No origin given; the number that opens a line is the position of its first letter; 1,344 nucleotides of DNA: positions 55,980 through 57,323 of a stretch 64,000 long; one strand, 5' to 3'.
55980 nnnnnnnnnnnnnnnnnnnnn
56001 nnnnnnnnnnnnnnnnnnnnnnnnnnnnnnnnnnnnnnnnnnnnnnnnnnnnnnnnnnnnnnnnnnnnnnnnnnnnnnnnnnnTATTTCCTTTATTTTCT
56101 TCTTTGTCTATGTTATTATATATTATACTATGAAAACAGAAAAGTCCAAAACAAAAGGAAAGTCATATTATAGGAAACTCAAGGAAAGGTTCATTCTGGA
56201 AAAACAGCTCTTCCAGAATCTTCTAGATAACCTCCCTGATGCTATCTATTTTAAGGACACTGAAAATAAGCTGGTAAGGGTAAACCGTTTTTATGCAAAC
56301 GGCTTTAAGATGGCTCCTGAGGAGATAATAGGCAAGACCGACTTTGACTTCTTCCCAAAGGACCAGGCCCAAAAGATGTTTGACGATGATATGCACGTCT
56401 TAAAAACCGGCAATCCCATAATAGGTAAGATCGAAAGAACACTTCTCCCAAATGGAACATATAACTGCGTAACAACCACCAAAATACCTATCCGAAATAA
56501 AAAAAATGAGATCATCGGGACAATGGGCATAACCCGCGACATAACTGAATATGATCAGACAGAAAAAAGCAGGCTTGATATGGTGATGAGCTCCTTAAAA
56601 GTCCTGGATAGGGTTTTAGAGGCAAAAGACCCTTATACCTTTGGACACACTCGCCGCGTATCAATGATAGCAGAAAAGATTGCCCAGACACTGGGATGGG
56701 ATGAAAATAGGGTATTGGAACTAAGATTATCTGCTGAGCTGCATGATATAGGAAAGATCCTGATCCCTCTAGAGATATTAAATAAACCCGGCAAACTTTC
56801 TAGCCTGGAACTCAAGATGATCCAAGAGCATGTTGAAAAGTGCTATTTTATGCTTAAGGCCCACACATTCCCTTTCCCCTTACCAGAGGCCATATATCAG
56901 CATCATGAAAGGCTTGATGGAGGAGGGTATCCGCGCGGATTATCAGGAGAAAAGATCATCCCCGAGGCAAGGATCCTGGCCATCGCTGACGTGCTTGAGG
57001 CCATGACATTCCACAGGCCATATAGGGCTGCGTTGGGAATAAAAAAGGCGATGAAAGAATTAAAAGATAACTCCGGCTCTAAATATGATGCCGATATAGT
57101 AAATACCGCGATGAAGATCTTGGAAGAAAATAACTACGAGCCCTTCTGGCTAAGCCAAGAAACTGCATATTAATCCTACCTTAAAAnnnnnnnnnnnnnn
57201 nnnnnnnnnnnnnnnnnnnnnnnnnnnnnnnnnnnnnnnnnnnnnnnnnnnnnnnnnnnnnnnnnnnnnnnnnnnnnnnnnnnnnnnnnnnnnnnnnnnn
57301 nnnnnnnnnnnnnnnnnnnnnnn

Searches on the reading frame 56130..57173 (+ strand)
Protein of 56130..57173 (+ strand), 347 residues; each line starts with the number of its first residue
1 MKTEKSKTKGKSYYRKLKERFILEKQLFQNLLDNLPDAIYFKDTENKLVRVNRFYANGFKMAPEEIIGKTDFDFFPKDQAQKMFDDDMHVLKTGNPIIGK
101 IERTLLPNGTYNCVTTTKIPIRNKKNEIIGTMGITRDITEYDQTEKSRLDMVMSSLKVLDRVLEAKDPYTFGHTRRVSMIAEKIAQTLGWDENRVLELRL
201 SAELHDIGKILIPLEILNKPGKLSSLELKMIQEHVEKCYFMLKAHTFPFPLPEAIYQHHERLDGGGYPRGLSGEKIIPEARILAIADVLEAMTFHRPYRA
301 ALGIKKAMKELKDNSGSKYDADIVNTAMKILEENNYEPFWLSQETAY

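Call 97: search_protein_families(library=pfam, proteins=[window:56130-57173:+], max_evalue=0.0001)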
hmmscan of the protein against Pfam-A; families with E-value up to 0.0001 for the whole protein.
window:56130-57173:+ (347 aa): 6 families
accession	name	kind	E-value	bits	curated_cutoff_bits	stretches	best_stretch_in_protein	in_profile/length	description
PF13487.12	HD_5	-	4.8e-44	150.5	27.2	1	157-323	1-170/170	HD domain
PF01966.28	HD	-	2.9e-19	69.9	22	1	170-292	1-116/116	HD domain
PF08448.16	PAS_4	-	8.2e-18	65.1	23.1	1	32-140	1-107/110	PAS fold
PF00989.32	PAS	-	9.9e-09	35.6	22.6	1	27-138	2-113/113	PAS fold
PF13426.13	PAS_9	-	2e-08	34.9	27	1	36-140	1-103/103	PAS domain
PF13596.12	PAS_10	-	5.2e-05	24.3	22.1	1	29-139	2-106/106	PAS domain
